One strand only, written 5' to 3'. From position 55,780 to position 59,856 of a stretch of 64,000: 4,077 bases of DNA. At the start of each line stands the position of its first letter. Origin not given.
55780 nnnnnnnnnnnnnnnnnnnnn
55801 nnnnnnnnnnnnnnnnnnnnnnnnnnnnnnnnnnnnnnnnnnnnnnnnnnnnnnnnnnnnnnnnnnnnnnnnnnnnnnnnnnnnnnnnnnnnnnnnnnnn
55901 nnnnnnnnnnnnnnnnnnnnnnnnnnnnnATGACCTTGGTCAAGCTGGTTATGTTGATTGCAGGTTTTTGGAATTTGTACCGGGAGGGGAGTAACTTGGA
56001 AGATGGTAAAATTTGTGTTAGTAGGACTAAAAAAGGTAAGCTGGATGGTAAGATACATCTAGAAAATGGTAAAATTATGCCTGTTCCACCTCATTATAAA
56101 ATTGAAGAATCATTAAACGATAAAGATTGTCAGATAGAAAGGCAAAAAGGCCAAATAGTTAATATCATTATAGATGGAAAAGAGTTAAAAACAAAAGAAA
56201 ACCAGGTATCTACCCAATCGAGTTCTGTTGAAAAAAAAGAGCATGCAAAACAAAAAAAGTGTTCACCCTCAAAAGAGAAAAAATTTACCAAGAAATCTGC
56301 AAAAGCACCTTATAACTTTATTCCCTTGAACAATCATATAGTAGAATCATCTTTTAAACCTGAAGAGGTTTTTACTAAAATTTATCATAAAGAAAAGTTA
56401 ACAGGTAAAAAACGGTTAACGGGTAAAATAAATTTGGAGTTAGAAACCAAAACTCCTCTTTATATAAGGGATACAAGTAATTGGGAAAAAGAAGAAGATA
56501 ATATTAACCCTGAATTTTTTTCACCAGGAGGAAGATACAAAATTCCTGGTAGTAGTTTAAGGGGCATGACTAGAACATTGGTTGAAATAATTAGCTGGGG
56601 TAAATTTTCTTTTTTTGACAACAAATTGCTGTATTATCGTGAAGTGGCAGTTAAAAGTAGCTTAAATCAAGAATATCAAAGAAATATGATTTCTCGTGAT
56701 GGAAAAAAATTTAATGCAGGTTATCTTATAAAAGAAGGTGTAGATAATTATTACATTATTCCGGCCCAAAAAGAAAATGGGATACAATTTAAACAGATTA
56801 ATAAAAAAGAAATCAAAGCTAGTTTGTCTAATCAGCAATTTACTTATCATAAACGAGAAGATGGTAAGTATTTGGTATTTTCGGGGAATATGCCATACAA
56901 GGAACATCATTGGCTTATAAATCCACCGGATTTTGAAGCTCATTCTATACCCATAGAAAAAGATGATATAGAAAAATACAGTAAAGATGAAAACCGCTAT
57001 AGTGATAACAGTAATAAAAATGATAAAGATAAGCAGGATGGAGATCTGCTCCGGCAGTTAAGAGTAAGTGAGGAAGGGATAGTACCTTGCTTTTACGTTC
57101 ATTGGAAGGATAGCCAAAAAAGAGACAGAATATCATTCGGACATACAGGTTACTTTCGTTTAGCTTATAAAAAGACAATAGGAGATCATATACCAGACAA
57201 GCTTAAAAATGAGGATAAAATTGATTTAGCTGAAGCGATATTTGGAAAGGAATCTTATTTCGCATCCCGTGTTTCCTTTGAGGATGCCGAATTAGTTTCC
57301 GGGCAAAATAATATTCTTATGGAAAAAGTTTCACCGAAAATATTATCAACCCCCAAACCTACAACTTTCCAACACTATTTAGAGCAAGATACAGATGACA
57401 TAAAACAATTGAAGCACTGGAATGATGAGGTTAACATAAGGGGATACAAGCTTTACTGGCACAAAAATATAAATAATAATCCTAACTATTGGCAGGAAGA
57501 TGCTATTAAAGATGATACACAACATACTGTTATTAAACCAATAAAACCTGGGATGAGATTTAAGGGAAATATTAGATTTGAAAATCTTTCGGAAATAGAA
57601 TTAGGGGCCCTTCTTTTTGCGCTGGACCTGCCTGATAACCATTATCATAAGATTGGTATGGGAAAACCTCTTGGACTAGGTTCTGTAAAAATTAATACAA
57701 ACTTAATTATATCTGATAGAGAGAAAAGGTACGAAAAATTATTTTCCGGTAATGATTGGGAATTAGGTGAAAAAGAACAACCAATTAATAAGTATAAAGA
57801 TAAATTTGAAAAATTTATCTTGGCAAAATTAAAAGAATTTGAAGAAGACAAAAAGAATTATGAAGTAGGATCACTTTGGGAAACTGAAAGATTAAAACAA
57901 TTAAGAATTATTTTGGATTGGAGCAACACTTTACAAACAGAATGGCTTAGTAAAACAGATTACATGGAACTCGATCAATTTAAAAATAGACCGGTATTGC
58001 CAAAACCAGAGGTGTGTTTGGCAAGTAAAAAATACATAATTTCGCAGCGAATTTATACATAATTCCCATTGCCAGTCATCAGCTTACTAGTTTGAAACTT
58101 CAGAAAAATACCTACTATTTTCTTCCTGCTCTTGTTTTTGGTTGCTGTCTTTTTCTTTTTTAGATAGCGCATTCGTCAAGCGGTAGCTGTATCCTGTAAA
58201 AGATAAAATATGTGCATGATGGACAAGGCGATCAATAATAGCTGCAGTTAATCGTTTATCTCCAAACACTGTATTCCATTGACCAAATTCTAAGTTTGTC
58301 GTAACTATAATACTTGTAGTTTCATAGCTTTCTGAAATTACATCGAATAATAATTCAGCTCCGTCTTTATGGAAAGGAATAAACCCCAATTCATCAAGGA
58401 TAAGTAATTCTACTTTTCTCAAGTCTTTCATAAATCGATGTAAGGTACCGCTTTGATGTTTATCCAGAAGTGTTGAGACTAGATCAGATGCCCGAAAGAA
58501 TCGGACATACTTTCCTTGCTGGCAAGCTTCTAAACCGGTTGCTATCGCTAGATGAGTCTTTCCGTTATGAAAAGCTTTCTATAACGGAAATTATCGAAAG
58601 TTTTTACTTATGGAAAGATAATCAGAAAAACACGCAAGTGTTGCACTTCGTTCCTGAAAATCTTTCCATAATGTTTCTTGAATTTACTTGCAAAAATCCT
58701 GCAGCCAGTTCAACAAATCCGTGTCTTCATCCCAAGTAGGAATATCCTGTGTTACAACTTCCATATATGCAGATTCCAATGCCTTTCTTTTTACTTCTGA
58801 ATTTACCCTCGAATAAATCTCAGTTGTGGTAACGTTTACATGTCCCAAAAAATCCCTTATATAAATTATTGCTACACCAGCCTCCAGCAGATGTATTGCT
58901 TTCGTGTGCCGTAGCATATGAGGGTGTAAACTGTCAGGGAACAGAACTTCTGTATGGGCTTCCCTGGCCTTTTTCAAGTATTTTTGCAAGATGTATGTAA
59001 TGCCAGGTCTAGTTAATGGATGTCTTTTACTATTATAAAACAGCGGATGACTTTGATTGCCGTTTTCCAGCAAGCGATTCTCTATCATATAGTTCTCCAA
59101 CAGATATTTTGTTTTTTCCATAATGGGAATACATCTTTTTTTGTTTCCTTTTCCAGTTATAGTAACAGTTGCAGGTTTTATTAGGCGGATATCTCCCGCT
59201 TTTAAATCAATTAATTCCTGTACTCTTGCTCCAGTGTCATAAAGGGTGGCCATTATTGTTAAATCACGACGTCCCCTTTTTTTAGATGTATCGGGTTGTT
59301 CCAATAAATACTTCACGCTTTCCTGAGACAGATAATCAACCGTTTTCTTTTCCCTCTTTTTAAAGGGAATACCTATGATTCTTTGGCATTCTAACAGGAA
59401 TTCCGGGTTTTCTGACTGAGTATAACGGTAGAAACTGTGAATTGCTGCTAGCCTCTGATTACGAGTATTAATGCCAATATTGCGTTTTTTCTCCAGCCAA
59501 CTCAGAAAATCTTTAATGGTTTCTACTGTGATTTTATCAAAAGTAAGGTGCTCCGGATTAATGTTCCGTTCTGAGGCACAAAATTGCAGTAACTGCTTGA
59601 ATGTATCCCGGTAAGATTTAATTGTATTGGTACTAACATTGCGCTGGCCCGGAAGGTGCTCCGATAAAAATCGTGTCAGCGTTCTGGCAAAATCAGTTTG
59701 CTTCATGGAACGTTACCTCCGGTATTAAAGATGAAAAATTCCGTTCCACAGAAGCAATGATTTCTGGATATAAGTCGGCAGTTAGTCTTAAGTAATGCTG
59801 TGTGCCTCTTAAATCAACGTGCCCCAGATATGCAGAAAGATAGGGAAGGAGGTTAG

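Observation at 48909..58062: Array-less, adaptation-less type III-D-like CRISPR effector cassette led by a Can2/Card1-type CARF nuclease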

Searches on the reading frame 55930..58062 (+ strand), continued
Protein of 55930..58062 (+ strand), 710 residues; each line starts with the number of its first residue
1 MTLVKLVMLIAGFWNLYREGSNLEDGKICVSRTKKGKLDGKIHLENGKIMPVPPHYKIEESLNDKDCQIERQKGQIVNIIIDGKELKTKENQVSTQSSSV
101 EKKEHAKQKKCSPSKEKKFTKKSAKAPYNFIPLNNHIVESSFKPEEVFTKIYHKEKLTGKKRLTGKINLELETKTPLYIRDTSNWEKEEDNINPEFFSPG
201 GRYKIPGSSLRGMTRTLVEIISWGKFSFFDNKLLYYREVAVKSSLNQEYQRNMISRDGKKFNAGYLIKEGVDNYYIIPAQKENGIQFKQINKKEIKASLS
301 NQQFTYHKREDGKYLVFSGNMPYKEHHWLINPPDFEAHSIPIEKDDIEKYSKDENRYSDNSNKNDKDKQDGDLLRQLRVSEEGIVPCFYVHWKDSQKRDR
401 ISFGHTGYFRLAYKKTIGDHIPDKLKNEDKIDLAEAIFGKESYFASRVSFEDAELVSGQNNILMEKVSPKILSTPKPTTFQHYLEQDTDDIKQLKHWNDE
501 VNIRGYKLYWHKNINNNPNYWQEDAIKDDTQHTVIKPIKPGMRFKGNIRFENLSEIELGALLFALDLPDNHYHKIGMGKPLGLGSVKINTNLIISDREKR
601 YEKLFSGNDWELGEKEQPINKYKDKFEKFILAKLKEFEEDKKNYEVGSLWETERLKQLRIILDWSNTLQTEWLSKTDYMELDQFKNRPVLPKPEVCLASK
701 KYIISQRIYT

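Call 33: search_protein_families(library=padloc, proteins=[L067:559-1839:+, L067:10609-11580:+, L011:12147-14477:+, L011:1031-1786:+, L011:2051-2680:-, L012:213-890:+, L012:905-1936:+, L012:1948-2238:+, L012:2536-2838:+, L067:14523-15194:+], max_evalue=0.001)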
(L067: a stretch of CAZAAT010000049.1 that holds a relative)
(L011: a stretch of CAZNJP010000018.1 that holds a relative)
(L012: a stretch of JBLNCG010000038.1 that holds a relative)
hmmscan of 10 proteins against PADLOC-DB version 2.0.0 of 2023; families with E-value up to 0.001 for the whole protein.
L067:559-1839:+ (426 aa): 26 families (the best 25 are shown)
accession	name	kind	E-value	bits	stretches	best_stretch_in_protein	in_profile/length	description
PDLC01796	CARF1--CARF_HEPN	-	1.5e-130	434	1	1-425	1-398/401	-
PDLC01360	Csx1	-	2.4e-88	294.6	1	14-406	2-365/365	CAS-III; associated_signaling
PDLC01966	CARF_HEPN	-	4.4e-77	257.7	1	64-407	1-315/333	-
PDLC01802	CARF1--CARF_HEPN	-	3e-74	248.2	1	2-405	3-370/388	-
PDLC01031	Csx1/Csm6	-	2.9e-61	205.9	1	1-408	2-336/357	CARF+HEPN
PDLC01639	Csx1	-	5.5e-60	201.3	1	14-401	2-357/361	CAS-III; associated_signaling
PDLC01315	Csx1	-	5.7e-58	194.6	1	14-402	2-325/329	CAS-III; associated_signaling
PDLC01798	CARF1--CARF_HEPN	-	2.3e-56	189.5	1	1-402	1-385/396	-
PDLC01801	CARF1--CARF_HEPN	-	6.1e-34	115.6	1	2-404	25-419/441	-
PDLC01813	CARF1--CARF_HEPN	-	3.1e-32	110.3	3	270-400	260-399/421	-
PDLC01794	CARF1--CARF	-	2.8e-19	67.6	1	1-188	2-135/168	-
PDLC01799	CARF1--CARF_HEPN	-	1.1e-17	62.2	1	71-398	94-434/454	-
PDLC01812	CARF1--CARF_HEPN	-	1.3e-16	58.2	1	75-397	62-397/418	-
PDLC01819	CARF1--CARF_HEPN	-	4.8e-14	49.7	1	71-406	108-452/475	-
PDLC01809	CARF1--CARF_HEPN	-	2.5e-12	44.6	1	2-226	50-270/496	-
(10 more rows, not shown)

L067:10609-11580:+ (323 aa): 6 families
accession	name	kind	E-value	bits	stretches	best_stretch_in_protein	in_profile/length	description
PDLC01477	Cas6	-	2.1e-90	301.2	1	8-319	2-295/296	"CAS-I,CAS-II,CAS-III,CAS-IV,CAS-V,CAS-VI; crRNAmaturation"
PDLC01496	Cas6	-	1.6e-69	232.5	1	12-319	8-279/281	"CAS-I,CAS-II,CAS-III,CAS-IV,CAS-V,CAS-VI; crRNAmaturation"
PDLC01650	Cas6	-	1.1e-15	56.5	1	196-314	2-102/102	"CAS-I,CAS-II,CAS-III,CAS-IV,CAS-V,CAS-VI; crRNAmaturation"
PDLC02098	Cas6_IIIa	-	5.2e-12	44.6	1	12-318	1-199/200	-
PDLC01373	Cas6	-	3.8e-07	28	1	22-319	17-288/289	"CAS-I,CAS-II,CAS-III,CAS-IV,CAS-V,CAS-VI; crRNAmaturation"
PDLC01428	Cas6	-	2.1e-06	25.3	1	193-318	199-322/325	"CAS-I,CAS-II,CAS-III,CAS-IV,CAS-V,CAS-VI; crRNAmaturation"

L011:12147-14477:+ (776 aa): 94 families (the best 25 are shown)
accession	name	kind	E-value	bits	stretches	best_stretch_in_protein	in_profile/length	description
PDLC02063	Cas1_IIIb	-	1.6e-147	490.7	1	2-774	2-615/617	-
PDLC01136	RT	-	1e-81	272.3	1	5-281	2-259/263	RT (reverse transcriptase)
PDLC00927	Cas1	-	1.2e-74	249.5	1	437-771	1-327/327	CRISPR-associated endonuclease Cas1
PDLC01248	Cas1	-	1e-66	223.4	1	437-765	2-289/289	"CAS-I,CAS-II,CAS-III,CAS-IV,CAS-V,CAS-VI; acquisition_1"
PDLC02066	Cas1b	-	1.2e-66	223.3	1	437-764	2-320/322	-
PDLC01608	Cas1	-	1.7e-66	222.5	1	439-729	2-272/276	"CAS-I,CAS-II,CAS-III,CAS-IV,CAS-V,CAS-VI; acquisition_1"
PDLC01449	Cas1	-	2.5e-65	218.6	1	437-767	3-284/285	"CAS-I,CAS-II,CAS-III,CAS-IV,CAS-V,CAS-VI; acquisition_1"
PDLC02062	Cas1_II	-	1.1e-61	206.9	1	438-775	4-316/317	-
PDLC01249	Cas1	-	2.1e-61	205.6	1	439-705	2-239/246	"CAS-I,CAS-II,CAS-III,CAS-IV,CAS-V,CAS-VI; acquisition_1"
PDLC00928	Cas1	-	2.7e-53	179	1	439-765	4-315/315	Cas1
PDLC03754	RT_UG17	-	2.4e-46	156.4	1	3-327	5-320/429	DRT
PDLC02025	Cas1d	-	6.2e-46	155.3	1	438-774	4-315/316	-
PDLC01747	Cas1g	-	2.3e-44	149.9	1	422-772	184-520/523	-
PDLC02064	Cas1a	-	2.3e-42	143.6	1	438-774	4-276/277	-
PDLC01743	Cas1c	-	5.6e-42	142.1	1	438-774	8-336/337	-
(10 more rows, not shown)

L011:1031-1786:+ (251 aa): 0 families

L011:2051-2680:- (209 aa): 1 family
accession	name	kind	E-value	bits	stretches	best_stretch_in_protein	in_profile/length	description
PDLC03398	REase_II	-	1.3e-24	85.1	1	27-209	34-220/221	Type II nicking endonuclease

L012:213-890:+ (225 aa): 17 families
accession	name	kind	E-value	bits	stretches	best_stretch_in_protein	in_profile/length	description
PDLC01773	Cas4c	-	1.2e-88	294.4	1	5-218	15-209/229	-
PDLC01774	Cas4c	-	7.8e-53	177.4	1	10-221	9-211/213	-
PDLC02034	Cas4d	-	8.6e-42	141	1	7-207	3-186/192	-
PDLC00943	Cas4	-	1.3e-37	127.5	1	13-203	4-180/180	CRISPR-associated protein Cas4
PDLC01611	Cas4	-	5.5e-34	115.7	1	13-203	3-158/158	"CAS-I,CAS-II,CAS-III,CAS-IV,CAS-V,CAS-VI; acquisition_associated"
PDLC01250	Cas4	-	1.4e-31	108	1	13-202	4-168/168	"CAS-I,CAS-II,CAS-III,CAS-IV,CAS-V,CAS-VI; acquisition_associated"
PDLC00944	Cas4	-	1.7e-30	104.5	1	13-202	4-177/177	Cas4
PDLC01447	Cas4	-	8.4e-27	92.6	1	13-204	8-160/161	"CAS-I,CAS-II,CAS-III,CAS-IV,CAS-V,CAS-VI; acquisition_associated"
PDLC01747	Cas1g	-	7.9e-25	85.4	1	13-215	4-190/523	-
PDLC02035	Cas4d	-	4.7e-20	69.9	1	7-204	3-177/196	-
PDLC01775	Cas4c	-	1.3e-14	52.6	1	106-204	12-111/131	-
PDLC02067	Cas1b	-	8.1e-14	49.3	1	14-205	2-178/533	-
PDLC02083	Cas4_II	-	1e-11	43.6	1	107-201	88-183/186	-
PDLC01771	Cas4b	-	4.3e-08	31.5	1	123-202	82-159/162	-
PDLC02086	Cas4b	-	2.3e-07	29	1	136-201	94-159/161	-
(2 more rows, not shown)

L012:905-1936:+ (343 aa): 28 families (the best 25 are shown)
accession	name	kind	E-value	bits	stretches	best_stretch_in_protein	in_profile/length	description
PDLC01743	Cas1c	-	1.8e-150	498.8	1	1-343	1-337/337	-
PDLC00923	Cas1c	-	2.4e-142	472.2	1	3-342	1-340/340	"CRISPR-associated endonuclease Cas1, subtype I-C/DVULG"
PDLC01334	Cas1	-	1.4e-140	466.4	1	4-341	1-336/336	"CAS-I,CAS-II,CAS-III,CAS-IV,CAS-V,CAS-VI; acquisition_1"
PDLC01608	Cas1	-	1.2e-98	328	1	8-298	1-276/276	"CAS-I,CAS-II,CAS-III,CAS-IV,CAS-V,CAS-VI; acquisition_1"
PDLC00928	Cas1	-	3.6e-96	319.9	1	6-332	1-315/315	Cas1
PDLC01248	Cas1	-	1.1e-93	311.9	1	6-332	1-289/289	"CAS-I,CAS-II,CAS-III,CAS-IV,CAS-V,CAS-VI; acquisition_1"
PDLC00927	Cas1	-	7.8e-82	273.1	1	7-337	1-326/327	CRISPR-associated endonuclease Cas1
PDLC01449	Cas1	-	1.9e-73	245.1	1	6-333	2-283/285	"CAS-I,CAS-II,CAS-III,CAS-IV,CAS-V,CAS-VI; acquisition_1"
PDLC01747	Cas1g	-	7.2e-73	243.9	1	7-340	199-520/523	-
PDLC02025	Cas1d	-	9.2e-70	233.6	1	6-343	2-316/316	-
PDLC01249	Cas1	-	2.2e-67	225.2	1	8-274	1-246/246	"CAS-I,CAS-II,CAS-III,CAS-IV,CAS-V,CAS-VI; acquisition_1"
PDLC01740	Cas1_IIIa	-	2.7e-58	196.3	1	7-302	2-285/331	-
PDLC02067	Cas1b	-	1.5e-54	183.8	1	6-311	200-501/533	-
PDLC00922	Cas1a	-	1.2e-52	177.2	1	6-312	12-316/347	"CRISPR-associated endonuclease Cas1, subtype MYXAN"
PDLC01742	Cas1b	-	1.5e-47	160.7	1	7-313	4-296/326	-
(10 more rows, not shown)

L012:1948-2238:+ (96 aa): 18 families
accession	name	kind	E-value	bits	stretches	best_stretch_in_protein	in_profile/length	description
PDLC01751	Cas2c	-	1.5e-44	148.4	1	1-96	1-95/95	-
PDLC01338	Cas2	-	4.3e-29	98.9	1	3-85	1-75/76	"CAS-I,CAS-II,CAS-III,CAS-IV,CAS-V,CAS-VI; acquisition_2"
PDLC00936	Cas2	-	9.4e-29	97.7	1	3-85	1-82/83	Cas2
PDLC01443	Cas2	-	1.3e-25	87.7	1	1-91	1-84/86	"CAS-I,CAS-II,CAS-III,CAS-IV,CAS-V,CAS-VI; acquisition_2"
PDLC01649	Cas2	-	1.9e-25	87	1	1-75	1-69/70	"CAS-I,CAS-II,CAS-III,CAS-IV,CAS-V,CAS-VI; acquisition_2"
PDLC00935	Cas2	-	8e-22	75.5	1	1-91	1-91/96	CRISPR-associated endonuclease Cas2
PDLC01251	Cas2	-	2.4e-21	73.8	1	1-88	1-82/84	"CAS-I,CAS-II,CAS-III,CAS-IV,CAS-V,CAS-VI; acquisition_2"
PDLC02027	Cas2d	-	5.5e-21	72.9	1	1-91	1-86/89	-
PDLC01756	Cas2g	-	1.5e-17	61.4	1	3-94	6-94/96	-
PDLC01749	Cas2b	-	8e-15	53.1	1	1-85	1-79/87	-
PDLC02076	Cas2b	-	6.1e-14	50.2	1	1-69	1-63/87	-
PDLC02074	Cas2_IIIb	-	1.2e-12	45.8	1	3-74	3-68/86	-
PDLC02078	Cas2b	-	1.4e-12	45.4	1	3-86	5-82/94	-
PDLC01748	Cas2_IIIa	-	1.5e-12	45.9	1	1-85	1-77/88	-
PDLC02077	Cas2b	-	1.5e-10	39.4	1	1-83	1-79/96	-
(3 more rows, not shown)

L012:2536-2838:+ (100 aa): 0 families

L067:14523-15194:+ (223 aa): 0 families

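Call 43: search_solved_structures(query=window:55996-58062:+, max_evalue=0.001, show_alignments=0)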
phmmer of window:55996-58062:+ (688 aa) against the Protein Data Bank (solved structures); distinct sequences matched with E-value up to 0.001: 18.
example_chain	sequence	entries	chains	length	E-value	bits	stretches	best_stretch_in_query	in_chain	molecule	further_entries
8d9e_B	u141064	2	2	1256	8.6e-22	80.5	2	476-569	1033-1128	RAMP superfamily protein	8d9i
8d97_A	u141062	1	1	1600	4.4e-21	78.1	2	476-569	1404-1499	RAMP superfamily protein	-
8d9f_B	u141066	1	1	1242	5.7e-21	77.7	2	476-569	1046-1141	RAMP superfamily protein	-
8d9g_B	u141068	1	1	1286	8.2e-21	77.2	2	476-569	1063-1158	RAMP superfamily protein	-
8d9h_B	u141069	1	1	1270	1.4e-20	76.4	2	476-569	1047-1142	RAMP superfamily protein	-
8gna_A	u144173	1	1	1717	1.6e-20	76.2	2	476-569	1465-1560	RAMP superfamily protein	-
7x7a_A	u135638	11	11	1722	1.6e-20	76.2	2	476-569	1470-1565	RAMP superfamily protein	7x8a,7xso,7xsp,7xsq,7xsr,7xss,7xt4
7x7r_A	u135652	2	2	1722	1.6e-20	76.2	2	476-569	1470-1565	RAMP superfamily protein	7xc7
7y80_A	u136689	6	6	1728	1.6e-20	76.2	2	476-569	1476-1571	RAMP superfamily protein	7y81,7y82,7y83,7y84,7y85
8d8n_B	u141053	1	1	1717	4.7e-20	74.7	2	476-569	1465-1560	RAMP superfamily protein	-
9wxh_D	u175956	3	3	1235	3.2e-19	72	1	460-583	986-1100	TIGR03986 family CRISPR-associated RAMP protein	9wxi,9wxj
7zol_B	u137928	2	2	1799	1.9e-18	69.4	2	494-580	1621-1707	Cas7-11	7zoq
8s9t_E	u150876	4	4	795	1.5e-17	66.4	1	505-568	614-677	TIGR03986 family CRISPR-associated RAMP protein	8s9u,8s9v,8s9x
7yn9_A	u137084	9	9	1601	2.8e-17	65.5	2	483-571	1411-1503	CRISPR-associated RAMP family protein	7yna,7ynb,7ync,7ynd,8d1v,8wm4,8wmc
8gs2_A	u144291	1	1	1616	2.9e-17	65.5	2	483-571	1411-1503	CRISPR-associated RAMP family protein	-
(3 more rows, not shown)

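Call 69: find_encoding_contigs(protein=P0002, flank=10000, max_places=3)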
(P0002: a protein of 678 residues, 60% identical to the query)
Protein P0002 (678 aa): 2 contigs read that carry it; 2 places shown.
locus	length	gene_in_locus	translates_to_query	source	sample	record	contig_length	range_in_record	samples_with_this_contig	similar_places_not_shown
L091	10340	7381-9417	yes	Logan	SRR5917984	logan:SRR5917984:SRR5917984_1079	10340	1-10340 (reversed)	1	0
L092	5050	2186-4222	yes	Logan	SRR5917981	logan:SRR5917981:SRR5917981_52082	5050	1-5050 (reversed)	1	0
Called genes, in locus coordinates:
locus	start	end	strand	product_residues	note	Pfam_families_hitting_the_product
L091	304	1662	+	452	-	PF23400:CARF_Card1, PF09002:Card1_endonuc (weak)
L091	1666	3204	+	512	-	PF22335:Cas10-Cmr2_palm2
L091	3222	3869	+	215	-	PF03787:RAMPs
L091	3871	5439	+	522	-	-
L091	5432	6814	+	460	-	PF03787:RAMPs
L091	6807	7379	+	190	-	PF27799:CRISPR-assoc_Csx19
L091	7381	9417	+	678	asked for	PF03787:RAMPs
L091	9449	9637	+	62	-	-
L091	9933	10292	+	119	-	-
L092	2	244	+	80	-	?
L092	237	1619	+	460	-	PF03787:RAMPs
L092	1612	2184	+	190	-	PF27799:CRISPR-assoc_Csx19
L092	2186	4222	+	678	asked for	PF03787:RAMPs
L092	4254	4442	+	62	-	-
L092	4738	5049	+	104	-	?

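Call 70: find_encoding_contigs(protein=P0006, flank=10000, max_places=2)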
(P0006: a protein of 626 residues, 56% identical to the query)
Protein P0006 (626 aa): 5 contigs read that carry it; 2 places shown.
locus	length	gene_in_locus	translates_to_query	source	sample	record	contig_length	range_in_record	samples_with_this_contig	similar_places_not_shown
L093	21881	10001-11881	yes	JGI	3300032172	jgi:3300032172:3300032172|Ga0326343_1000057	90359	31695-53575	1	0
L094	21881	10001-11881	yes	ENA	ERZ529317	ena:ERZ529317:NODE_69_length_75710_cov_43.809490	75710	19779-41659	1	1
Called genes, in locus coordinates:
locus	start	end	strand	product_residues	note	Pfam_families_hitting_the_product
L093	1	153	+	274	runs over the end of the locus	PF11750:DUF3307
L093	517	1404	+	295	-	PF12784:PDDEXK_2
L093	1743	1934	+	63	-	PF03683:UPF0175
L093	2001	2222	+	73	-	-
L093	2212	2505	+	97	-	PF01850:PIN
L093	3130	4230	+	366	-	PF23400:CARF_Card1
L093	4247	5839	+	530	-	PF22335:Cas10-Cmr2_palm2 (weak)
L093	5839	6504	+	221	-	PF03787:RAMPs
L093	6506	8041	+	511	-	-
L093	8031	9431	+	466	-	PF03787:RAMPs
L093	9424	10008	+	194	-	PF27799:CRISPR-assoc_Csx19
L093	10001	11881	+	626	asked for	PF03787:RAMPs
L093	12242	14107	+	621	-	PF02730:AFOR_N, PF01314:AFOR_C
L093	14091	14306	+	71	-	-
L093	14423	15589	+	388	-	-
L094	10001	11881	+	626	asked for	PF03787:RAMPs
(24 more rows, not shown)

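Call 74: find_encoding_contigs(protein=P0098, flank=10000, max_places=1)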
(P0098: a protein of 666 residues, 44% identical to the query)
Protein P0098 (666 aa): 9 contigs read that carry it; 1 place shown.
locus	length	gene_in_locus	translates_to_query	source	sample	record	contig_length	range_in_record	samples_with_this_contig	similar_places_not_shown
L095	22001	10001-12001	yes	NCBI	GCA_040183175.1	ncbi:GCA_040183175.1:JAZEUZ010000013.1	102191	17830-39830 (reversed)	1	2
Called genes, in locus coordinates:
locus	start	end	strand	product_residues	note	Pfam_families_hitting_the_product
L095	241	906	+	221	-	-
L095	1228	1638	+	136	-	PF27247:MJ1673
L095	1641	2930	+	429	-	PF27248:MJ1674_2nd (weak)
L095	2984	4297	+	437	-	PF23400:CARF_Card1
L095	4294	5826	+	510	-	PF22335:Cas10-Cmr2_palm2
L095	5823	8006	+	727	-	PF03787:RAMPs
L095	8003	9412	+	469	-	PF03787:RAMPs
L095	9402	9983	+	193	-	PF27799:CRISPR-assoc_Csx19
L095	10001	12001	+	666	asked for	PF03787:RAMPs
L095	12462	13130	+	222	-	PF14338:Mrr_N, PF04471:Mrr_cat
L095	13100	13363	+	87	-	PF04471:Mrr_cat, PF22722:NA-iREase1 (weak)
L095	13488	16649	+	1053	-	PF00176:SNF2-rel_dom (weak), PF04851:ResIII (weak), PF00271:Helicase_C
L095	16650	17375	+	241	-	PF14335:DUF4391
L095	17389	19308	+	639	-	PF01555:N6_N4_Mtase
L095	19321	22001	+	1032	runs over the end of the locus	PF04851:ResIII, PF00270:DEAD, PF19778:RE_endonuc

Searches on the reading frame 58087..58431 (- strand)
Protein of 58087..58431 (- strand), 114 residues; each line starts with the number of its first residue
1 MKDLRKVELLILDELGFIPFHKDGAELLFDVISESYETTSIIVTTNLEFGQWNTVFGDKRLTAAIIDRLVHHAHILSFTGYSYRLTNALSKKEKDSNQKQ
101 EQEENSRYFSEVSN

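Call 10: search_protein_families(library=pfam, proteins=[window:58087-58431:-], max_evalue=0.01)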
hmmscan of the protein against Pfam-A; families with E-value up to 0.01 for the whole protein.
window:58087-58431:- (114 aa): 1 family
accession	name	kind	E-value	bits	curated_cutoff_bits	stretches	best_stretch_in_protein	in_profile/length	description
PF01695.23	IstB_IS21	-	4.4e-32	111.9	24.1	1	3-88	150-235/238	IstB-like ATP binding protein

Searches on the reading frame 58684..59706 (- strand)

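Call 10: search_protein_families(library=pfam, proteins=[window:58684-59706:-], max_evalue=0.01)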
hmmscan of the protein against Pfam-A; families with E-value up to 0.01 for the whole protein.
window:58684-59706:- (340 aa): 4 families
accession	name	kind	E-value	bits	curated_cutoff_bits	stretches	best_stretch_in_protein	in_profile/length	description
PF00589.27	Phage_integrase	-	8.6e-32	110.7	27.1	1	125-303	2-170/172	Phage integrase family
PF13495.12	Phage_int_SAM_4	-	4.8e-11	43.3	27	1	21-97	11-79/85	Phage integrase, N-terminal SAM-like domain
PF02899.23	Phage_int_SAM_1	-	4.4e-10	40.1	22.3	1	16-99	6-82/83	Phage integrase, N-terminal SAM-like domain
PF13102.12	Phage_int_SAM_5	-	1.8e-09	38.3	22.3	1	16-95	8-81/98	Phage integrase SAM-like domain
